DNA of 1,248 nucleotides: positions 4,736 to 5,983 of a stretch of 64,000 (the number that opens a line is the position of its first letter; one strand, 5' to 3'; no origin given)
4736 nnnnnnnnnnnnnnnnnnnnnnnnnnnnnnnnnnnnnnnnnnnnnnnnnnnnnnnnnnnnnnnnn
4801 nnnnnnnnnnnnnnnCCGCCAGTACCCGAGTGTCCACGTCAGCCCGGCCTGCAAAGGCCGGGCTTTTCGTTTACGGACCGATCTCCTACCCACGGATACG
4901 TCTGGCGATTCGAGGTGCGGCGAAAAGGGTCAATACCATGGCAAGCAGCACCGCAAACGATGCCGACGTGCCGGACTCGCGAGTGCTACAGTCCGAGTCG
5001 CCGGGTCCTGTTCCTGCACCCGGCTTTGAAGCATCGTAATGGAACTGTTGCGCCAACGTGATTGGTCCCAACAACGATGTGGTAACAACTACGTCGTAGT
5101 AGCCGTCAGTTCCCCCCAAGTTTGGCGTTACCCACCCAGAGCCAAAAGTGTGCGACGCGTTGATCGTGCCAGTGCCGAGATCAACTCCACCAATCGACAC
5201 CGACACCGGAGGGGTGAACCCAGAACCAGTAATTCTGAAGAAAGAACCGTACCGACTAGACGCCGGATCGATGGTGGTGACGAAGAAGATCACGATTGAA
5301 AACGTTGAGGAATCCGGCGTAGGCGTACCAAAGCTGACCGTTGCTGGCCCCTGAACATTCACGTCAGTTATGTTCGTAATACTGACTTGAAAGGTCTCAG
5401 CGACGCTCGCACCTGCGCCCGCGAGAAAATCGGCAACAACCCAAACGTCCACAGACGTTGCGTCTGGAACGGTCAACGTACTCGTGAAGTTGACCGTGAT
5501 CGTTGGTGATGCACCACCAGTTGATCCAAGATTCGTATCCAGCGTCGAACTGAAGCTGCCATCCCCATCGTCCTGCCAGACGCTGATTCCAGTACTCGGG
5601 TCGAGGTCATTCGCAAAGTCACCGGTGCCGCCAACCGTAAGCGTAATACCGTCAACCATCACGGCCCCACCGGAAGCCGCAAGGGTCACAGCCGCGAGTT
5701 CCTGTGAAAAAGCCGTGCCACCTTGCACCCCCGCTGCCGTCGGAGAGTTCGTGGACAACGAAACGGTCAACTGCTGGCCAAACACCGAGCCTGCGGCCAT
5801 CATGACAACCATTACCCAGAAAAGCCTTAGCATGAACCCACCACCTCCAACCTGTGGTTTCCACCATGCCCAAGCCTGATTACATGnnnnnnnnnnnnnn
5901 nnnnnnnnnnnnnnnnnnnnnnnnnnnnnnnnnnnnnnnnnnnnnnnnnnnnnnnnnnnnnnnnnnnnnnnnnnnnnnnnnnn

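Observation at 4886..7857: Three tandem secreted IPT/TIG proteins ending in an unassigned Cys-motif / TM helix / Arg-cluster sorting-signal-like tail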

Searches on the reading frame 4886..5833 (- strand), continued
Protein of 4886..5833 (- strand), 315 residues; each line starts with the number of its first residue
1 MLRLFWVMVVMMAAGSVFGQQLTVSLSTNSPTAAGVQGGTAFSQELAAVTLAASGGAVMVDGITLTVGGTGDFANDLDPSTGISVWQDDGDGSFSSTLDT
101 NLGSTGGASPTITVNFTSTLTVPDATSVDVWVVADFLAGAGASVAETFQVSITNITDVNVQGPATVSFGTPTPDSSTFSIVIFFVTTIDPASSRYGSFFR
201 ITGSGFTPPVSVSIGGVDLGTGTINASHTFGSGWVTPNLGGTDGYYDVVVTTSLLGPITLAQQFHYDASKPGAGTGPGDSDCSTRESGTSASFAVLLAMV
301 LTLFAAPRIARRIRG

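Call 58: find_encoding_contigs(protein=P0012, flank=10000, max_places=4)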
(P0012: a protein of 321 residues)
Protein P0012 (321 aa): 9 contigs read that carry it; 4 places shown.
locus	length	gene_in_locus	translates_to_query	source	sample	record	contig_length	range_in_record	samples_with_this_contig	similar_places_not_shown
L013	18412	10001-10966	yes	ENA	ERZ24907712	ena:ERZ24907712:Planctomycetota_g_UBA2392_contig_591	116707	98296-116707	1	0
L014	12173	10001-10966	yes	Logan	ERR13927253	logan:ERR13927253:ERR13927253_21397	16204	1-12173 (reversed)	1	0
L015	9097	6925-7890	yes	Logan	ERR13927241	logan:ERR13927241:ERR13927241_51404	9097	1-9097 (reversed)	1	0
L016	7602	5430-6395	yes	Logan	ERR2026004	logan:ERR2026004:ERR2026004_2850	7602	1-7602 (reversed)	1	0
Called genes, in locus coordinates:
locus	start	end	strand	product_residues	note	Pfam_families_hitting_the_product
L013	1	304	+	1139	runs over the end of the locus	PF05990:DUF900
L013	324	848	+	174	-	-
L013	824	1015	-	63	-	-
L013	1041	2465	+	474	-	-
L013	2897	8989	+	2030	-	PF20148:DUF6531 (faint), PF25023:TEN_YD-shell (weak), PF05593:RHS_repeat (weak)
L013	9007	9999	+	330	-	-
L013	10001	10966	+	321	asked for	-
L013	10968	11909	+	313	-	-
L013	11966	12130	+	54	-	-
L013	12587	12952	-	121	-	PF09346:SMI1_KNR4, PF14567:SUKH_5, PF14568:SUKH_6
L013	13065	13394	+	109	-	-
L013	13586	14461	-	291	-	PF07591:PT-HINT, PF14414:WHH (faint)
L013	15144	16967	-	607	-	PF13403:Hint_2 (faint), PF07591:PT-HINT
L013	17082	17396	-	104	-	PF15567:Imm35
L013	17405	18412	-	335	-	?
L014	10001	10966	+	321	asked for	-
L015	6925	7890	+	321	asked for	-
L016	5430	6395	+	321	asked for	-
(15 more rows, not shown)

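Call 59: find_encoding_contigs(protein=P0169, flank=10000, max_places=4)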
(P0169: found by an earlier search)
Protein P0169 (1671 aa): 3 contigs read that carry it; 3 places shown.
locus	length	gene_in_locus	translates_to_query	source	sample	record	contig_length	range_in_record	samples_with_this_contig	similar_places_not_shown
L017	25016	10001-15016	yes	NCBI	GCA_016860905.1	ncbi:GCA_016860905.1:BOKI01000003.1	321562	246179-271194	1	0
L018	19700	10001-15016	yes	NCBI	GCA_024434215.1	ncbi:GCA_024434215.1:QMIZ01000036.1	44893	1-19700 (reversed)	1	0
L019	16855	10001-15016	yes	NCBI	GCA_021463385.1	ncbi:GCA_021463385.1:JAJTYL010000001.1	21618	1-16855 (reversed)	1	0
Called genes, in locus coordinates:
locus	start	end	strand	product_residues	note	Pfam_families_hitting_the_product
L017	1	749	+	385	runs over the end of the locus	PF04632:FUSC, PF06081:ArAE_1 (faint), PF11744:ALMT (faint), PF13515:FUSC_2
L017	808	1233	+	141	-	-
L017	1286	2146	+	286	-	PF04951:Peptidase_M55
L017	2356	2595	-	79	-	-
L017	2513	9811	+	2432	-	-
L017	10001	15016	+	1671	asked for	-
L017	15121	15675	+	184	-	-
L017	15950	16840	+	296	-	PF17848:Zn_ribbon_ACC, PF01039:Carboxyl_trans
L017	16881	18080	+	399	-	PF01571:GCV_T, PF08669:GCV_T_C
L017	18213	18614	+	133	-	PF01597:GCV_H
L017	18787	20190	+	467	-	PF02347:GDC-P, PF00266:Aminotran_5 (weak)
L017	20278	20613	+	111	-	PF05635:23S_rRNA_IVP, PF22296:bAvd (weak)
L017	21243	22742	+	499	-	PF02347:GDC-P, PF00266:Aminotran_5 (faint), PF21478:GcvP2_C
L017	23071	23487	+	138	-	PF05635:23S_rRNA_IVP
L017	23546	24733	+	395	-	PF00155:Aminotran_1_2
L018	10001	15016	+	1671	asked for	-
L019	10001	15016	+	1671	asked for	-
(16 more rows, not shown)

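Call 61: search_protein_families(library=pfam, proteins=[L005:7802-10852:+, L006:5936-10879:+, P0024, P0029, P0012, L013:2897-8989:+], max_evalue=0.01)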
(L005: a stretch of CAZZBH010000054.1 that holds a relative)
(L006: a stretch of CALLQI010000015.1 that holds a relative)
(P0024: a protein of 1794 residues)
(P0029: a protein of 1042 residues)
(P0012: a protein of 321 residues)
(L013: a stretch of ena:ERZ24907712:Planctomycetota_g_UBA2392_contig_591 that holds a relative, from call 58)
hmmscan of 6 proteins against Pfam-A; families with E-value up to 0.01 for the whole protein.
L005:7802-10852:+ (1016 aa): 2 families
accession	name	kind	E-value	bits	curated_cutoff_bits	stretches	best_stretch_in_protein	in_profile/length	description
PF01833.30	TIG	-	7.2e-07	29.6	20.9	1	892-972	3-84/84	IPT/TIG domain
PF22237.3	SO2946-like_C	-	0.00018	22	27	1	177-223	91-136/163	SO2946-like, C-terminal domain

L006:5936-10879:+ (1647 aa): 0 families

P0024 (1794 aa): 1 family
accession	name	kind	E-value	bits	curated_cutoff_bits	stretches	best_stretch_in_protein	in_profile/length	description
PF15983.10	DUF4767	-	0.00031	21.5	27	0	886-922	53-88/139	Domain of unknown function (DUF4767)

P0029 (1042 aa): 1 family
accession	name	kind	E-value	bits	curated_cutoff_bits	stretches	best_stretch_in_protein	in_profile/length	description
PF01833.30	TIG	-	0.0026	18.2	20.9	1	913-995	3-84/84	IPT/TIG domain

P0012 (321 aa): 0 families

L013:2897-8989:+ (2030 aa): 3 families
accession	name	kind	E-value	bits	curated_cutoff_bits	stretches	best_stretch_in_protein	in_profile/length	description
PF05593.20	RHS_repeat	-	1.7e-17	63.8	22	1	330-364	1-35/38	RHS Repeat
PF20148.4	DUF6531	-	5.5e-06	27.1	24.1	1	173-228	4-59/74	Domain of unknown function (DUF6531)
PF15283.12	DUF4595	-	0.0078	16.6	34.2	0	306-400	33-130/202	Domain of unknown function (DUF4595) with porin-like fold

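Call 64: find_encoding_contigs(protein=P0184, flank=10000, max_places=3)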
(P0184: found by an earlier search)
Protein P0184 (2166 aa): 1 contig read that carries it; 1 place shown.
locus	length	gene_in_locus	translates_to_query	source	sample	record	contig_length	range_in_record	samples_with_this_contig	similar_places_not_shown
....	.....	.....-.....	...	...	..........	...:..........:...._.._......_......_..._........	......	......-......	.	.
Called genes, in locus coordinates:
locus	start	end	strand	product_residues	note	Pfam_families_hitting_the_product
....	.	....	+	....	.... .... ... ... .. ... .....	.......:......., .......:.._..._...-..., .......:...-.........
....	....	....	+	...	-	-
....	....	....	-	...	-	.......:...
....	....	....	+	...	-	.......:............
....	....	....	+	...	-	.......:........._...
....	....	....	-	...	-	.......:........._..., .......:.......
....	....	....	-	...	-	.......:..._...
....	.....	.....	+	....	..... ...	-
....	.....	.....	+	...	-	-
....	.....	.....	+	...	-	-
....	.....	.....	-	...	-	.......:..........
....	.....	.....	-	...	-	-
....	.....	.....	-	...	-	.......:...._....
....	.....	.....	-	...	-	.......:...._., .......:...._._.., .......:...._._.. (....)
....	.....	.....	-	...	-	-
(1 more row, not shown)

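Call 65: find_encoding_contigs(protein=P0168, flank=10000, max_places=3)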
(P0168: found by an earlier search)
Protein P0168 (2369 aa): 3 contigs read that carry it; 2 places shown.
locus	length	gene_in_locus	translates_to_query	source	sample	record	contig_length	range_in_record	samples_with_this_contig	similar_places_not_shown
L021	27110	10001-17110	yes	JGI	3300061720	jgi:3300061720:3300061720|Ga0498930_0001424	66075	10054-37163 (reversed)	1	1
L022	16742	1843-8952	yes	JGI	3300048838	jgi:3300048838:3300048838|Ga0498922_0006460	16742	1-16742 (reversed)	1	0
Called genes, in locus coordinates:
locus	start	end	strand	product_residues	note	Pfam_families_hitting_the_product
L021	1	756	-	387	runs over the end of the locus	PF12860:PAS_7 (faint), PF21370:PAS_GdpP (faint), PF00989:PAS, PF13188:PAS_8 (weak), PF08448:PAS_4, PF13426:PAS_9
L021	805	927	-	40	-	-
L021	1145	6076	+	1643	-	PF13415:Beta-prop_FBX42, PF24681:Kelch_KLHDC2_KLHL20_DRC7, PF24981:Beta-prop_ATRN-LZTR1, PF13415:Beta-prop_FBX42, PF24681:Kelch_KLHDC2_KLHL20_DRC7, PF24981:Beta-prop_ATRN-LZTR1, PF13415:Beta-prop_FBX42, PF24681:Kelch_KLHDC2_KLHL20_DRC7 (weak), +2 more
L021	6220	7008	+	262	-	PF07719:TPR_2 (faint), PF13424:TPR_12 (faint), PF13428:TPR_14 (faint), PF23914:TPR_CcmH_CycH (faint)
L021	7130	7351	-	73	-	-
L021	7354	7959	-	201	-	-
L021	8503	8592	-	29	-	-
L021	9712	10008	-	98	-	-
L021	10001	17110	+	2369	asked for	PF15983:DUF4767 (faint)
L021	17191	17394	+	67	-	-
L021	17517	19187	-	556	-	PF03130:HEAT_PBS (faint), PF02985:HEAT (faint), PF13646:HEAT_2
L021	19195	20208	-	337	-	PF00565:SNase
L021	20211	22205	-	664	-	PF00932:LTD, PF00028:Cadherin (faint), PF18957:RibLong (faint), PF05345:He_PIG, PF22352:K319L-like_PKD (faint), PF05345:He_PIG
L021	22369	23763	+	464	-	PF25077:DUF7800, PF09423:PhoD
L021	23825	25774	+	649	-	PF00224:PK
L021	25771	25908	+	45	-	-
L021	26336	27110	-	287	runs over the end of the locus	PF01112:Asparaginase_2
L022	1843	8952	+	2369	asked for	PF15983:DUF4767 (faint)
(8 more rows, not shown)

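Call 68: search_protein_families(library=ncbifam, proteins=[L021:20211-22205:-], max_evalue=0.01)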
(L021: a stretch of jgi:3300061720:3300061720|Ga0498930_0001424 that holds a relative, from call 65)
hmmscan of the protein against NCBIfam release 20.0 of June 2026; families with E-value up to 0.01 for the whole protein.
L021:20211-22205:- (664 aa): 5 families
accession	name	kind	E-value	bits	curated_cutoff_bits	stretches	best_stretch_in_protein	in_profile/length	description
NF012211.1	tand_rpt_95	domain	2e-07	30.9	90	1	394-443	40-88/98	tandem-95 repeat protein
NF041523.1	post_COAP_1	domain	1.4e-06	28.7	40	0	487-529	55-97/115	post-COAP-1 domain-containing protein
NF041894.1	MXAN_6652_fam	equivalog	0.00018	21.1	200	1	594-660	147-201/203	MXAN_6652 family MXYO-CTERM-anchored protein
NF038186.1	YPDG_rpt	domain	0.00024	22.1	40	0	377-424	34-83/98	YPDG domain-containing protein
TIGR03382.1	GC_trans_RRR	domain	0.00072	20.1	15.85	1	637-660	1-25/27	MYXO-CTERM sorting domain-containing protein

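Call 73: find_encoding_contigs(protein=P0029, flank=10000, max_places=3)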
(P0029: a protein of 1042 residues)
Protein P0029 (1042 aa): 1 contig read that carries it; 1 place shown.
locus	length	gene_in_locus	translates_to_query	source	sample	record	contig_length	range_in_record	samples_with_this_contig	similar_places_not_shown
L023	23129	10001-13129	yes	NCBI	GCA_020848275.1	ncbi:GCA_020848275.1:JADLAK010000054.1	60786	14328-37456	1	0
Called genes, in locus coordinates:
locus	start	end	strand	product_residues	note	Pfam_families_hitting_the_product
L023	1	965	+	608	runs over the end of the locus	PF20154:LNT_N, PF00795:CN_hydrolase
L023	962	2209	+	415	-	-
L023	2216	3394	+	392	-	PF13527:Acetyltransf_9, PF00583:Acetyltransf_1 (faint), PF13508:Acetyltransf_7 (faint), PF17668:Acetyltransf_17, PF13530:SCP2_2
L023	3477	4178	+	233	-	PF00005:ABC_tran, PF13304:AAA_21 (faint)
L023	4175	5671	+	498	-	PF12704:MacB_PCD, PF02687:FtsX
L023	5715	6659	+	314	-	PF00005:ABC_tran, PF13304:AAA_21 (faint)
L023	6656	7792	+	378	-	PF12679:ABC2_membrane_2, PF12698:ABC2_membrane_3 (faint), PF10920:DUF2705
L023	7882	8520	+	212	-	-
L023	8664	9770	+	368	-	PF01041:DegT_DnrJ_EryC1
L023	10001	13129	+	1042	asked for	-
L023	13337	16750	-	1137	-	-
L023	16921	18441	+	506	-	PF01381:HTH_3 (weak)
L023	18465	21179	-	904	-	PF07610:DUF1573 (faint), PF22544:HYDIN_VesB_CFA65-like_Ig (weak), PF22494:choice_anch_I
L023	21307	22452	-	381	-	PF08239:SH3_3 (faint)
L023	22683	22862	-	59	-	-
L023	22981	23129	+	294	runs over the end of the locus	PF00480:ROK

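Call 74: find_encoding_contigs(protein=P0018, flank=10000, max_places=3)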
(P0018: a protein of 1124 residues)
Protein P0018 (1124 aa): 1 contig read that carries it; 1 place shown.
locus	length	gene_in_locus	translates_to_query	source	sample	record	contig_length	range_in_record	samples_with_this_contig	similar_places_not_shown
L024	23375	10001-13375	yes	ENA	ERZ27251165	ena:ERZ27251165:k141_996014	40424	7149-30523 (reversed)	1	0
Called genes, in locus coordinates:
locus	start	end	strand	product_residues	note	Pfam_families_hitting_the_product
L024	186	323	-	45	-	-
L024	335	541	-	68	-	-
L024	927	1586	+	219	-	PF04542:Sigma70_r2, PF08281:Sigma70_r4_2, PF04545:Sigma70_r4 (weak)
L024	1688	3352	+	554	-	-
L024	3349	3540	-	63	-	-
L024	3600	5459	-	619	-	PF00183:HSP90 (weak)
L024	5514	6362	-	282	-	PF01678:DAP_epimerase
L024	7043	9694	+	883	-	PF13491:FtsK_4TM, PF17854:FtsK_alpha, PF01580:FtsK_SpoIIIE, PF09397:FtsK_gamma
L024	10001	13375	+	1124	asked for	-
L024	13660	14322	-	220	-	-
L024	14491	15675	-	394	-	PF00108:Thiolase_N, PF02803:Thiolase_C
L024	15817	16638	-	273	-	PF01739:CheR, PF08242:Methyltransf_12 (weak)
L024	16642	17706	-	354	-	PF00072:Response_reg, PF01339:CheB_methylest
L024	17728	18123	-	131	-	PF00072:Response_reg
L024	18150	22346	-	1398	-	-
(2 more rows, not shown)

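Call 77: search_protein_families(library=pfam, proteins=[L023:13337-16750:-, L021:20211-22205:-], max_evalue=0.01)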
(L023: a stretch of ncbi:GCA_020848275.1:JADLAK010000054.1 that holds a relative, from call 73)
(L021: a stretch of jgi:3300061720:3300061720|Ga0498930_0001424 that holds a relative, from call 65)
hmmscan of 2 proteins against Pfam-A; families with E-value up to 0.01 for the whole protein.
L023:13337-16750:- (1137 aa): 0 families

L021:20211-22205:- (664 aa): 6 families
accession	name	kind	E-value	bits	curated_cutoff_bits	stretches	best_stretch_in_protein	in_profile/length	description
PF05345.18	He_PIG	-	1.9e-30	105.6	24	3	535-614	3-91/96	Putative Ig domain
PF00932.25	LTD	-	8.8e-18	65.1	34.3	1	19-140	2-107/109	Lamin Tail Domain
PF22352.2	K319L-like_PKD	-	6.7e-11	42.5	27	2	377-436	17-81/84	K319L-like, PKD domain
PF00028.23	Cadherin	-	1e-07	32.7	28.8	0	392-441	40-92/93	Cadherin domain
PF18957.6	RibLong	-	1.1e-06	29.8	27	1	388-439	41-90/93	Long Rib domain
PF13573.12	SprB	-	0.0039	17.2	28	0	464-480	18-34/37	SprB repeat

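Call 78: search_protein_families(library=ncbifam, proteins=[L023:13337-16750:-], max_evalue=0.01)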
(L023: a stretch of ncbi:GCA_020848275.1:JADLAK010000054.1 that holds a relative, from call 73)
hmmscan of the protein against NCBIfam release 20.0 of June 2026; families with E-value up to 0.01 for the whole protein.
L023:13337-16750:- (1137 aa): 0 families

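Call 82: search_solved_structures(query=A6, max_evalue=1)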
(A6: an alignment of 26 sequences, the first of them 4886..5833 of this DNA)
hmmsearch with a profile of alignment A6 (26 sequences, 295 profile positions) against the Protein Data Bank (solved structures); distinct sequences matched with E-value up to 1: 8.
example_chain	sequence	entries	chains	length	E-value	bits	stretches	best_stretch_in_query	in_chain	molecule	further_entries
3orj_A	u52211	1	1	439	0.016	17.6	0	175-210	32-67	sugar-binding protein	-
6cjk_A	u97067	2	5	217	0.029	16.8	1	179-244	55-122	Immunoglobulin Fab light chain | Monoclonal antibody 10A light chain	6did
6x96_L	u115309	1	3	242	0.034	16.5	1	179-244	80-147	monoclonal antibody 10A kappa chain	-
5lsp_A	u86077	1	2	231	0.063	15.7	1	145-209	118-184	Hepatocyte growth factor receptor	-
5l7n_A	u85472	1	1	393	0.25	13.7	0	170-251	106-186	Plexin-A1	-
2uzx_B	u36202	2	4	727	0.53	12.6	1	146-208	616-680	HEPATOCYTE GROWTH FACTOR RECEPTOR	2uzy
6gcu_A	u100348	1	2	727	0.54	12.6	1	146-208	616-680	Hepatocyte growth factor receptor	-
9ml8_F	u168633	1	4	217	0.54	12.6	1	179-232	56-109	M8b-B1 light chain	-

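Call 86: search_protein_families(library=ncbifam, proteins=[P0060, P0149, P0142], max_evalue=0.001)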
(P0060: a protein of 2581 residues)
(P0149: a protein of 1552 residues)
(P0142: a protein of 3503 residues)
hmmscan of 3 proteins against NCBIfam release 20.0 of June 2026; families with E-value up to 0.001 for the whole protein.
P0060 (2581 aa): 2 families
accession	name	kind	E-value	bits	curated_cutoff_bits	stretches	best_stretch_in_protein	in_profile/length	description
TIGR04183.1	Por_Secre_tail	domain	8.3e-07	28.9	23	1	2492-2564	2-62/72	T9SS type A sorting domain-containing protein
NF005176.1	PRK06655.1-1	equivalog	6.5e-06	26.2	230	1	2508-2572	95-157/197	flagellar hook assembly protein FlgD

P0149 (1552 aa): 0 families

P0142 (3503 aa): 1 family
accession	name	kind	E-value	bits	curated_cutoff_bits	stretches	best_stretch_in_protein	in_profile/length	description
NF005176.1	PRK06655.1-1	equivalog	0.00013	21.9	230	0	3431-3492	95-155/197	flagellar hook assembly protein FlgD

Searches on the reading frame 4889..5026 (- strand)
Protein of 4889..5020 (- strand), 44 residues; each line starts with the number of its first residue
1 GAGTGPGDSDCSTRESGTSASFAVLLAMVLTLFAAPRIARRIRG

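Call 3: search_protein_families(library=ncbifam, proteins=[window:4889-5020:-], max_evalue=10)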
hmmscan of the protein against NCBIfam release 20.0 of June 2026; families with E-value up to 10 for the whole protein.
seq(44 aa): 1 family
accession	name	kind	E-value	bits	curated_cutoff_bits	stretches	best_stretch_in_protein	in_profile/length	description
TIGR03901.2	MYXO-CTERM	domain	0.13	12.7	20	1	7-39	3-29/34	MYXO-CTERM sorting domain-containing protein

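Call 4: search_protein_families(library=pfam, proteins=[window:4889-5020:-], max_evalue=10)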
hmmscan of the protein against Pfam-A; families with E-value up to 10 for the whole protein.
seq(44 aa): 0 families

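Call 18: find_homologous_proteins(query=A3, max_evalue=10)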
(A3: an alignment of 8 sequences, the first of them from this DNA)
Query A3 (8 sequences): 160 candidates shared short words with the query, none scored E <= 10.

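Call 21: find_related_loci(query=A4, collection=genome_contigs, flank=10000)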
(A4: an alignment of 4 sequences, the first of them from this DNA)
Query A4 (46 aa) in genome_contigs; peptide patterns used: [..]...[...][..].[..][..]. (x = any residue, [..] = any of these).
43 stretches matched a pattern, but none encodes a relative of the query by tblastn (E <= 1e-3).
